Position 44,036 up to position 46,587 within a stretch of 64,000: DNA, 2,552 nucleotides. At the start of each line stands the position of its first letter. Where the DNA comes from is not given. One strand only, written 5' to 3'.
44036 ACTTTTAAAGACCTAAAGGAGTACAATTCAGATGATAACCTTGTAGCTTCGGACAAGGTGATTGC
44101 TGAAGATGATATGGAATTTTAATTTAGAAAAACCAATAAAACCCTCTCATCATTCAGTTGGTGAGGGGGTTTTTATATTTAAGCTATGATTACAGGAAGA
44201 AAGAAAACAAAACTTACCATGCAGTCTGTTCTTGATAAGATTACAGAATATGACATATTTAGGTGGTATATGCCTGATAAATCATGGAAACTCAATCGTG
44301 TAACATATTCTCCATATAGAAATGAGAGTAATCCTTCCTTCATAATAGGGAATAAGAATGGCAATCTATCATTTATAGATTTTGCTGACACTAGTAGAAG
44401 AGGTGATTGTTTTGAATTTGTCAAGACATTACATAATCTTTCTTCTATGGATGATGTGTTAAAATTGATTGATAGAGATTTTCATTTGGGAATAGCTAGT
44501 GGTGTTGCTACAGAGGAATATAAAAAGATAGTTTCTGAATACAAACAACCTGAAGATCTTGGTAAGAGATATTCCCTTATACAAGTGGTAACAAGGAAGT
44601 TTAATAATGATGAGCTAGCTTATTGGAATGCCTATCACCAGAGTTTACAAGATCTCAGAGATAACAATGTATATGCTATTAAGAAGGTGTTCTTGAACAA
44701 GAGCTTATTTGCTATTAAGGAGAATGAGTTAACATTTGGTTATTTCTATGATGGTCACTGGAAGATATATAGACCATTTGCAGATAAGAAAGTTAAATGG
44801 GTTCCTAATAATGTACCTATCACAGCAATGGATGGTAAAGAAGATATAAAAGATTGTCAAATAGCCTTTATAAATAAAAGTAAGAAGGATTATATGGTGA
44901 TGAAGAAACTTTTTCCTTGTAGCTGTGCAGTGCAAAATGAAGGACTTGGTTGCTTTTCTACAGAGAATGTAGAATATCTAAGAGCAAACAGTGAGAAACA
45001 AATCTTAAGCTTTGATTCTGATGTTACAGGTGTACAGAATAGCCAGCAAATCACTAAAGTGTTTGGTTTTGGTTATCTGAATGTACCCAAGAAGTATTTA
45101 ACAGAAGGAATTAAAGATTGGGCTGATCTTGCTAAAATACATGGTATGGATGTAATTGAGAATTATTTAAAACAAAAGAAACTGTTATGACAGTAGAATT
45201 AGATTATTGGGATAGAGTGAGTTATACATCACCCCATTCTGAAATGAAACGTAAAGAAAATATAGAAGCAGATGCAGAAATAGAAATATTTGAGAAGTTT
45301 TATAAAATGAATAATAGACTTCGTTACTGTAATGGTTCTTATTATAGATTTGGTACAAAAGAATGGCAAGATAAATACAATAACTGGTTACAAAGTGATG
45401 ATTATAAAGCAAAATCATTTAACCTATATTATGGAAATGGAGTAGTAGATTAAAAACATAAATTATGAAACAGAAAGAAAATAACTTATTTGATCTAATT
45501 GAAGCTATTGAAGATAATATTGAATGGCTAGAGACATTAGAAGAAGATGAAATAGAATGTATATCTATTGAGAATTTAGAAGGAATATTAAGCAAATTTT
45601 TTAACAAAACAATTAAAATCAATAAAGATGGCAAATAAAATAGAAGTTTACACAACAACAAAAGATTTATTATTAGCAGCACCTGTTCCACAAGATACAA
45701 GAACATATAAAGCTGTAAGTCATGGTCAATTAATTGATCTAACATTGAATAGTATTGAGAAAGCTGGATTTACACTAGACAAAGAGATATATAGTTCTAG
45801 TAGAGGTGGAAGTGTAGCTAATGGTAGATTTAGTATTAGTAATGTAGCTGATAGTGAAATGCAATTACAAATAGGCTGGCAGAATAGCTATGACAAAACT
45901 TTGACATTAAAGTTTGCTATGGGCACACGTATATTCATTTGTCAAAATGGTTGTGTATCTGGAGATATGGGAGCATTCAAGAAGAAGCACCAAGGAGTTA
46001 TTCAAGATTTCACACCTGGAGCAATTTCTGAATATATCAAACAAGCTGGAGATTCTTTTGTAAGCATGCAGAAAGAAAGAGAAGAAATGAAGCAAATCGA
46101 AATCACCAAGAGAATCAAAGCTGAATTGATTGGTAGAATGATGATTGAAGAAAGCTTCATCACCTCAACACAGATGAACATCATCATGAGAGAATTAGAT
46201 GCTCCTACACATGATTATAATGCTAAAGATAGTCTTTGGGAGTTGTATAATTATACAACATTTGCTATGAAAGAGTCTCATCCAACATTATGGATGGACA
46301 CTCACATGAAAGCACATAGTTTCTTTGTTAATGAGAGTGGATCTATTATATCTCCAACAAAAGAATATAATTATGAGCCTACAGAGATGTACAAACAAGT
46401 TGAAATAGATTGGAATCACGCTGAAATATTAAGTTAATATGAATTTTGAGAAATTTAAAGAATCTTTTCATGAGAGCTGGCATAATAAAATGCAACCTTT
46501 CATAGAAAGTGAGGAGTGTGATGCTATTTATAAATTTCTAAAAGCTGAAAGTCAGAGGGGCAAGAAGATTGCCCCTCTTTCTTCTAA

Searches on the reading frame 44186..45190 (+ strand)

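Call 77: search_protein_families(library=phrogs, proteins=[window:44186-45190:+], max_evalue=0.001)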
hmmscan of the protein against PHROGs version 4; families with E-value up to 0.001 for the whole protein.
window:44186-45190:+ (334 aa): 1 family
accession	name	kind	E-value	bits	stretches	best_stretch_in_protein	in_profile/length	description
phrog_12622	-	DNA, RNA and nucleotide metabolism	4.3e-35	122.5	1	6-329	22-364/415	DNA primase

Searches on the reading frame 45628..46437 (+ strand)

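Call 112: search_protein_families(library=phrogs, proteins=[window:45628-46437:+], max_evalue=0.001)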
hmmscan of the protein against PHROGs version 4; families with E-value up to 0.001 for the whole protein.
window:45628-46437:+ (269 aa): 2 families
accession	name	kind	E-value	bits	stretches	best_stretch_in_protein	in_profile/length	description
phrog_12094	-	unknown function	0.00019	21.7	1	82-208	100-227/281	-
phrog_1221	-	unknown function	0.00039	20.6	1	26-187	106-272/355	-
